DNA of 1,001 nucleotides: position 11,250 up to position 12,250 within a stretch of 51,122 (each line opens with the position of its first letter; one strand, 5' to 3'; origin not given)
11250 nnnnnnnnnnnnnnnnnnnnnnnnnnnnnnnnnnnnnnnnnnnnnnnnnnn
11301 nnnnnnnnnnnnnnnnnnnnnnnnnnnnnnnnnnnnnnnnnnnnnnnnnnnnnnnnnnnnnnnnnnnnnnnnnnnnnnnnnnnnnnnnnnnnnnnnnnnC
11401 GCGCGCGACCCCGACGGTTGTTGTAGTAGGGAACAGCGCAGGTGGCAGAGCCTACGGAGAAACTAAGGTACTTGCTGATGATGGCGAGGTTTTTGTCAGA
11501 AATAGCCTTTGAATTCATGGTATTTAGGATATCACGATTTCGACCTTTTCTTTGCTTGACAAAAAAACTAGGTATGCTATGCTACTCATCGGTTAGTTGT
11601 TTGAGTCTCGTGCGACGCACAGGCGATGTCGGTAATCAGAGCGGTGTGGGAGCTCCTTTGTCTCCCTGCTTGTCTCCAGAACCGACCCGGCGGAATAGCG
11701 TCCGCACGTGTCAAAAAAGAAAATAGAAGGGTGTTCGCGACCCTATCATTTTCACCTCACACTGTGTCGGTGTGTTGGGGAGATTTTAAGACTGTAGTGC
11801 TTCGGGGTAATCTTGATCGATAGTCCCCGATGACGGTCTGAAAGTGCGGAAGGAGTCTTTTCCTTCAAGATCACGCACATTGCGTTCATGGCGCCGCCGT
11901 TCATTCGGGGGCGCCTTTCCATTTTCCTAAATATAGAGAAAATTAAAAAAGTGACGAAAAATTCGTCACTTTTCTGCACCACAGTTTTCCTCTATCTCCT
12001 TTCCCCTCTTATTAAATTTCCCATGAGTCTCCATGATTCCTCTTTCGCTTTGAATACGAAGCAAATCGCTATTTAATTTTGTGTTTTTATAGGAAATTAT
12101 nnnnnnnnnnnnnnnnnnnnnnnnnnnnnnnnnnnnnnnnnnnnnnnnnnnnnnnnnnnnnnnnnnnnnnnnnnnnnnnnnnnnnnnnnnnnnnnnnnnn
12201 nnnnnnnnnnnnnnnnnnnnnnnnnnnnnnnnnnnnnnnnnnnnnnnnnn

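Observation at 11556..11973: Stand-alone G+C-rich structured RNA candidate of about 340 nt that I could not classify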

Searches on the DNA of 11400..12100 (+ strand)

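Call 4: search_rna_families(source=window, start=11400, end=12100, threshold=evalue, max_evalue=10, show_alignments=5)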
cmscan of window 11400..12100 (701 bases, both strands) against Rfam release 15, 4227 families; matches with E-value up to 10: 11.
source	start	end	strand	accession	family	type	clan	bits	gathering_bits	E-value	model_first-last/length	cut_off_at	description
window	11884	11994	+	RF01858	RsaF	Gene; sRNA;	-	20.9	60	0.19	1-119/119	no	RNA Staph. aureus F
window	11947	11973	+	RF02432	SpF25_sRNA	Gene; sRNA;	-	20.1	48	1.2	70-96/102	no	Streptococcus sRNA SpF25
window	11898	11981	+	RF02029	sraA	Gene; sRNA;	-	19.1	56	3.1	1-95/95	no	sraA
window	11938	11979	-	RF03790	MIR8008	Gene; miRNA;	-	18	66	0.94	1-55/55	no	MIR8008 microRNA precursor family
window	11491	11564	-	RF00204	snoR12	Gene; snRNA; snoRNA; CD-box;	-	15.9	39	6.6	1-83/83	no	Small nucleolar RNA R12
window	11930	12011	-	RF03967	mir-1270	Gene; miRNA;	-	15.5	90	3.7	1-83/83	no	mir-1270 microRNA precursor family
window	11945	11975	+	RF03790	MIR8008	Gene; miRNA;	-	15.1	66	5.8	7-47/55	no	MIR8008 microRNA precursor family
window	11881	11927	-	RF01074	RF_site1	Cis-reg; frameshift_element;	-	14.9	40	7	1-40/40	no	Putative RNA-dependent RNA polymerase ribosomal frameshift site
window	11903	12015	-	RF00509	snosnR64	Gene; snRNA; snoRNA; CD-box;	CL00069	14.4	38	6.9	1-105/105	no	Small nucleolar RNA snR64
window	11947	11971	-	RF02616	SSRC8_2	Gene; sRNA;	-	10.7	72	2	1-281/281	no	Streptococcus sRNA 8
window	11945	11975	-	RF00084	CsrC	Gene; sRNA;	CL00106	9.4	61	2.6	211-242/255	no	CsrC RNA family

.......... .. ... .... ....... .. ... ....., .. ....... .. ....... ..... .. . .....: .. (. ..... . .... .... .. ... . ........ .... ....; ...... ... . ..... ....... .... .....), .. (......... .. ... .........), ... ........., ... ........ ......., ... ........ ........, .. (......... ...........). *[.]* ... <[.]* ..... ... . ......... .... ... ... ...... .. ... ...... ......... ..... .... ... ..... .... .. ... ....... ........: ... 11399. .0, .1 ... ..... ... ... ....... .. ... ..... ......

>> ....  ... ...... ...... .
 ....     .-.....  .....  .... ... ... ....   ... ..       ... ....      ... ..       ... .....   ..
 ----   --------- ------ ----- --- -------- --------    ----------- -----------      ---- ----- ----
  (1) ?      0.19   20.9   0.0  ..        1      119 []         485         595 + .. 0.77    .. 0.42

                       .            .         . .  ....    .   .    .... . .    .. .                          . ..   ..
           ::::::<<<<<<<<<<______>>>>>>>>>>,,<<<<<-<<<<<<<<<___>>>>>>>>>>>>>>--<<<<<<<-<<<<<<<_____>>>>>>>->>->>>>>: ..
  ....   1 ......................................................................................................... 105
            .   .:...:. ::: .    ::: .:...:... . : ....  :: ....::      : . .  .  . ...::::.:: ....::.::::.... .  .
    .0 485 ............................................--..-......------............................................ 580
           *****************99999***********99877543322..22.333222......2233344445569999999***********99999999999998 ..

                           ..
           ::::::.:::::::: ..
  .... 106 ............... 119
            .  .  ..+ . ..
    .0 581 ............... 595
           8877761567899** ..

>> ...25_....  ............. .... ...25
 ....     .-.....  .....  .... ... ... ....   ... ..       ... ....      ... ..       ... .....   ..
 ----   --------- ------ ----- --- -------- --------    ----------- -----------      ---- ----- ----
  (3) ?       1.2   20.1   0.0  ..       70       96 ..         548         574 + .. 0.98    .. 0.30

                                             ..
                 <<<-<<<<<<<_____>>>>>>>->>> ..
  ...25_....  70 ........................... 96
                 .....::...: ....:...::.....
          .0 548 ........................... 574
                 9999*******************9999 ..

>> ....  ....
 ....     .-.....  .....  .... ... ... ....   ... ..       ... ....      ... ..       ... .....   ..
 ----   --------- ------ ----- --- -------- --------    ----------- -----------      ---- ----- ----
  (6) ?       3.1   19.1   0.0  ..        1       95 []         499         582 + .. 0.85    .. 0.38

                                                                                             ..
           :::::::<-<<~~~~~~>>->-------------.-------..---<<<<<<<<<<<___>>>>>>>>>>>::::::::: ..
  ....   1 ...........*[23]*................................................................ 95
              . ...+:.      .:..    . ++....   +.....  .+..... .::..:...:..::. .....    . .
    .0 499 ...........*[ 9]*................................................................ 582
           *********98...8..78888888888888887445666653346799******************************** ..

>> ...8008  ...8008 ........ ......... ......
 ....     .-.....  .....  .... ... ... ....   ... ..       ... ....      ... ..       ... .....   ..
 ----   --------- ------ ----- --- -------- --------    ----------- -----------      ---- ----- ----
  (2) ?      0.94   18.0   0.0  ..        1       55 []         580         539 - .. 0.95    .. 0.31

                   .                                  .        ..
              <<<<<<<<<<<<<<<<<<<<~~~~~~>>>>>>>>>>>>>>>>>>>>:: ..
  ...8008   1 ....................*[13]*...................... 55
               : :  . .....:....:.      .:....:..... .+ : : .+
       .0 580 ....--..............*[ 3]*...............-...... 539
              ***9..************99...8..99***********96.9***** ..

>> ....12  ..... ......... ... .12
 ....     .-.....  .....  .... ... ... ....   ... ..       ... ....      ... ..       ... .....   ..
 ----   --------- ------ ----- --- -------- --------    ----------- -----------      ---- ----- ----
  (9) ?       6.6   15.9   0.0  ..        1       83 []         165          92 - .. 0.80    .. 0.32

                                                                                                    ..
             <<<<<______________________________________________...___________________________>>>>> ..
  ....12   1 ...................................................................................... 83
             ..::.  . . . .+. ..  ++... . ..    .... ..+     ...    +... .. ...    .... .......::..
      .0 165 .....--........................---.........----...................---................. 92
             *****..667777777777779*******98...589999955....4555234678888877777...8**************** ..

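Call 64: search_dna_similar(query=window:11585-11935:+, collection=phages, mode=distant, max_evalue=0.01, max_rows=5)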
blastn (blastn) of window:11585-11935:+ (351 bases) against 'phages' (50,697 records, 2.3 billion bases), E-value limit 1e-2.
No match.

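Call 65: search_dna_similar(query=window:11585-11935:+, collection=plasmids, mode=distant, max_evalue=0.01, max_rows=5)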
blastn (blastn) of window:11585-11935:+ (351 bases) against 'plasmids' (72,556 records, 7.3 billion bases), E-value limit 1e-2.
No match.

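Call 81: build_rna_model(alignment_id=A1, structure=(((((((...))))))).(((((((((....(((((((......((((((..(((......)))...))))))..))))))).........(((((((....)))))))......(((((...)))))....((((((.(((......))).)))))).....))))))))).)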
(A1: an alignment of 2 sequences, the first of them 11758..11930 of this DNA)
Model R1 built from alignment A1 (2 sequences, 173 columns); structure: as given.
model positions 173; base pairs 53; branch points 4; effective number of sequences 0.66; information 0.591 bits per position. Calibrated on 0.2 Mb of random sequence (short: E-values are rough).
structure used (alignment columns):
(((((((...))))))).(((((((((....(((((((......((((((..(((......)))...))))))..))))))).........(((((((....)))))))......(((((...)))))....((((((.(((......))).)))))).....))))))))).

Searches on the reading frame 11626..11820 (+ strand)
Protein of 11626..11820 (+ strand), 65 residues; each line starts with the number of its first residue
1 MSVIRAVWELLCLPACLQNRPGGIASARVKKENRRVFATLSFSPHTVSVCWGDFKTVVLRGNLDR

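Call 93: find_homologous_proteins(query=window:11626-11820:+, max_evalue=1)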
Query window:11626-11820:+: no candidate shares three 5-residue words with the query. No homologue found.

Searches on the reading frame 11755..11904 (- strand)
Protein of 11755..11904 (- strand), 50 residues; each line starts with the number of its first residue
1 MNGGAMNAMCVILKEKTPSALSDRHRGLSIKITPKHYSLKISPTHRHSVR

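Call 49: find_homologous_proteins(query=window:11755-11904:-, max_evalue=1)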
Query seq(50 aa) (50 aa): 1 proteins with E <= 1 among 1 candidates.
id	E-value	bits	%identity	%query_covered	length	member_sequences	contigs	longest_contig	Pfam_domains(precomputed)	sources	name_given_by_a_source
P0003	1.3e-25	104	100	100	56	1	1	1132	-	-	-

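Call 50: find_encoding_contigs(protein=P0003, flank=3000)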
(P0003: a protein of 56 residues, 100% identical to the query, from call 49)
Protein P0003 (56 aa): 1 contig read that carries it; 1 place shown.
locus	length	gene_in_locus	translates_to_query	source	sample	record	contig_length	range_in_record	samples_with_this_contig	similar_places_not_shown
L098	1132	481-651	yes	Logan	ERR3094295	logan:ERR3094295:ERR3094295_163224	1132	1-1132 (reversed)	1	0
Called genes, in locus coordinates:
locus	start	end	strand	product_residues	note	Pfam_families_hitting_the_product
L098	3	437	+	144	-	?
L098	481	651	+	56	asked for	-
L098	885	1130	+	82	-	?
